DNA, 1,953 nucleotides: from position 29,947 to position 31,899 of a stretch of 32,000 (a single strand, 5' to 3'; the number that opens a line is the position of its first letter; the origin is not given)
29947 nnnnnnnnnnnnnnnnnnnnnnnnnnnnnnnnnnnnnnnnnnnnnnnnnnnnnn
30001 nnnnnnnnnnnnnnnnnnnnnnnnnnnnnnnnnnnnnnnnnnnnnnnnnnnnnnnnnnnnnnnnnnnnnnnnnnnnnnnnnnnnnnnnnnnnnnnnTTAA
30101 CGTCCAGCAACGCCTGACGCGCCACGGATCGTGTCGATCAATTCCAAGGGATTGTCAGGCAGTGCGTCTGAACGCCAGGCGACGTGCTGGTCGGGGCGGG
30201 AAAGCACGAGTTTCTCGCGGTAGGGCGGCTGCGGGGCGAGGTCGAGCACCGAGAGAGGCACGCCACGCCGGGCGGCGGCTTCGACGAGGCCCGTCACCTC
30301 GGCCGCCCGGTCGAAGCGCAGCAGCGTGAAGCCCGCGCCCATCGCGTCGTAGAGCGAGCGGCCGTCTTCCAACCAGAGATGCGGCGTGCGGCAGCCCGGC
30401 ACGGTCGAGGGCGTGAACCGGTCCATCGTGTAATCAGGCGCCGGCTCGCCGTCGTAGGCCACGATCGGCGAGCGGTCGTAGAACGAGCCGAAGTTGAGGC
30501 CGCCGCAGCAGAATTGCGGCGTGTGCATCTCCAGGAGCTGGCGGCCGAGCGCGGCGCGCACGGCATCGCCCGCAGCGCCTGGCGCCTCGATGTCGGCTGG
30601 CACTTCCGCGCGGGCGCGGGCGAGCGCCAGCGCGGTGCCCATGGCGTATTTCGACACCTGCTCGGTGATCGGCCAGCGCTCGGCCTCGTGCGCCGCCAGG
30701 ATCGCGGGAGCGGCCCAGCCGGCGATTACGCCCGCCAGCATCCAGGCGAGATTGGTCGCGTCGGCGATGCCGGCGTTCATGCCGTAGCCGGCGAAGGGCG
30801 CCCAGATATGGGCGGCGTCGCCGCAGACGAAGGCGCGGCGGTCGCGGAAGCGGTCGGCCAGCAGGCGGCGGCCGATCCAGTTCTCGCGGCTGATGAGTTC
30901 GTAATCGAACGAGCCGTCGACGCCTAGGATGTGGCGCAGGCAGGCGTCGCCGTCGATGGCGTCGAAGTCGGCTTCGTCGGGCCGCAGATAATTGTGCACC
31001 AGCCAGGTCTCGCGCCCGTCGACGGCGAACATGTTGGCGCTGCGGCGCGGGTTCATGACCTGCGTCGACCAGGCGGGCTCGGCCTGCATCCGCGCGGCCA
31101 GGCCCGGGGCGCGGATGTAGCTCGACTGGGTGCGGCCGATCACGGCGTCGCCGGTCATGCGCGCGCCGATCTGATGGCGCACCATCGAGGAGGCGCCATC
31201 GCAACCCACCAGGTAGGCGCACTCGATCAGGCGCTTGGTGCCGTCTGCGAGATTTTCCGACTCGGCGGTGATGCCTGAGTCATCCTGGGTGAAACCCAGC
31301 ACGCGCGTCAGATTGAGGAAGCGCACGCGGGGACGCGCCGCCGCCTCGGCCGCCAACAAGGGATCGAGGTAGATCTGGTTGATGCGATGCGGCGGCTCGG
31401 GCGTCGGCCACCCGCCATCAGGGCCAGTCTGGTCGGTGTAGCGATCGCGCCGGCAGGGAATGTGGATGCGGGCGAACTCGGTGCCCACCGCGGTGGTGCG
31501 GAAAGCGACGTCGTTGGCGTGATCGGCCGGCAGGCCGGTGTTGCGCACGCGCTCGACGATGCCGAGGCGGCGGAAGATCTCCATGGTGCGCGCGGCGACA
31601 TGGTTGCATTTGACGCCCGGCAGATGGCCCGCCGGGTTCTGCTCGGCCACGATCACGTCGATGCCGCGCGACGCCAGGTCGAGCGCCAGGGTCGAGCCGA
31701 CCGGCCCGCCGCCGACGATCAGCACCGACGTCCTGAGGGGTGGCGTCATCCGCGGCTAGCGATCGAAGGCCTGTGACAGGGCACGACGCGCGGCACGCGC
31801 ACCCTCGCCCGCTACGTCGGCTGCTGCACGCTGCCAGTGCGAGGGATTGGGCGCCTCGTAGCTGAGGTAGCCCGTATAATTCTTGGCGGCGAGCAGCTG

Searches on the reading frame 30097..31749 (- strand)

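Call 13: search_protein_families(library=pfam, proteins=[window:30097-31749:-], max_evalue=0.001)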
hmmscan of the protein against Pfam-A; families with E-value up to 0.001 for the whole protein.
window:30097-31749:- (550 aa): 4 families
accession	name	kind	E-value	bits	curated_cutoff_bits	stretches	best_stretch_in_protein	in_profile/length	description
PF01494.25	FAD_binding_3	-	3.9e-63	214.2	22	1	6-366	1-346/349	FAD binding domain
PF21274.3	Rng_hyd_C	-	2.7e-10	40.9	27.5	1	449-531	2-91/107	Aromatic-ring hydroxylase, C-terminal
PF01266.30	DAO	-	2.1e-08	34.5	27.9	1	9-41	2-35/353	FAD dependent oxidoreductase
PF07992.20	Pyr_redox_2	-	0.00071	19.5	26.1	0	8-53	2-187/291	Pyridine nucleotide-disulphide oxidoreductase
